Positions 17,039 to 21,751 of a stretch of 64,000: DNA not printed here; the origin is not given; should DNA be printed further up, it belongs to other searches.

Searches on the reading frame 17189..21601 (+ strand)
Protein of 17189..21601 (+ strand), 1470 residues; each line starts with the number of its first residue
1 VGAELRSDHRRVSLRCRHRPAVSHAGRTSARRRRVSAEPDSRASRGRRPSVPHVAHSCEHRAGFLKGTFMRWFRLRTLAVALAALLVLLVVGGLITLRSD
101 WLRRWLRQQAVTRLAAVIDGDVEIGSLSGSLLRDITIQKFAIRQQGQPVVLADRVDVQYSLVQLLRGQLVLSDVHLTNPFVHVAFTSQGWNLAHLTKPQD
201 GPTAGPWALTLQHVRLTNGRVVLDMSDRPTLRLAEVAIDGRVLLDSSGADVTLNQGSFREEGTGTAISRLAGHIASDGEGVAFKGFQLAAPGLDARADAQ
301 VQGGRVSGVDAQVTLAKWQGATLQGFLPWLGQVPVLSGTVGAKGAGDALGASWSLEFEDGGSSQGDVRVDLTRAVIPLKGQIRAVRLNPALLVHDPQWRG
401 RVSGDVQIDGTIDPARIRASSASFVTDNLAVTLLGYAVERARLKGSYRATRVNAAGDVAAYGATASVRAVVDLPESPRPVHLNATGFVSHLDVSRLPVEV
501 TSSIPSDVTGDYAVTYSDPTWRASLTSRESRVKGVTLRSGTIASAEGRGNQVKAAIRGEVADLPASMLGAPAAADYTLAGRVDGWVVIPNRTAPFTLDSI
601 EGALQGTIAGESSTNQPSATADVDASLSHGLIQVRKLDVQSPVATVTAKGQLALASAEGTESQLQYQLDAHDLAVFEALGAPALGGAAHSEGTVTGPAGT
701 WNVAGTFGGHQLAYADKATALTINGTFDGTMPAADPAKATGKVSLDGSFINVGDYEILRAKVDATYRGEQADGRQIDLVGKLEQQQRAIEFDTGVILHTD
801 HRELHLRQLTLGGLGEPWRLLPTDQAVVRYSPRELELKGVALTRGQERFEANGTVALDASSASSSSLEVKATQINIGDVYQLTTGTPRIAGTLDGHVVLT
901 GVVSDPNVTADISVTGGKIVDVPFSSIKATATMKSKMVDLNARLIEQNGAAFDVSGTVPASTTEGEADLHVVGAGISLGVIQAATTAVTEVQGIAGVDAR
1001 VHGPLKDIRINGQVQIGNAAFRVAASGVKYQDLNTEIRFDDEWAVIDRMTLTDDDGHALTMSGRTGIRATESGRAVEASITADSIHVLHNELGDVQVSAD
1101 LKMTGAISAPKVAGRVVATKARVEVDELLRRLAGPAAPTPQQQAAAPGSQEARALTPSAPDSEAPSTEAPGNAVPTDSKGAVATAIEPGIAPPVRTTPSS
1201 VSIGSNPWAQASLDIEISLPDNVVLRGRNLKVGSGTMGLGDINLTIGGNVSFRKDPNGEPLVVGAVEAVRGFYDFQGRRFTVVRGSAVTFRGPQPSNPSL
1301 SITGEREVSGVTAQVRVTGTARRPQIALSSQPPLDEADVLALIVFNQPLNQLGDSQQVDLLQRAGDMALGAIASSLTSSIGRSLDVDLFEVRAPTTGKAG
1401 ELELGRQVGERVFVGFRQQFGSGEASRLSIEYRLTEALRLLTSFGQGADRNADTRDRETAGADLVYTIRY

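Call 63: search_protein_families(library=pfam, proteins=[window:17189-21601:+], max_evalue=0.0001)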
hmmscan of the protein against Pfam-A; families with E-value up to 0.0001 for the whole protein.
window:17189-21601:+ (1470 aa): 3 families
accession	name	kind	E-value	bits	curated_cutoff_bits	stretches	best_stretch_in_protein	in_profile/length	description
PF04357.19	TamB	-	2.9e-50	172.1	22.4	1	1051-1470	3-381/381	TamB, inner membrane protein subunit of TAM complex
PF05359.17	DUF748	-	6.9e-14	51.3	50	1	74-226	13-170/1037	Domain of Unknown Function (DUF748)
PF13116.12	YhdP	-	1.3e-09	37.1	46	1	70-317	5-258/1224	YhdP protein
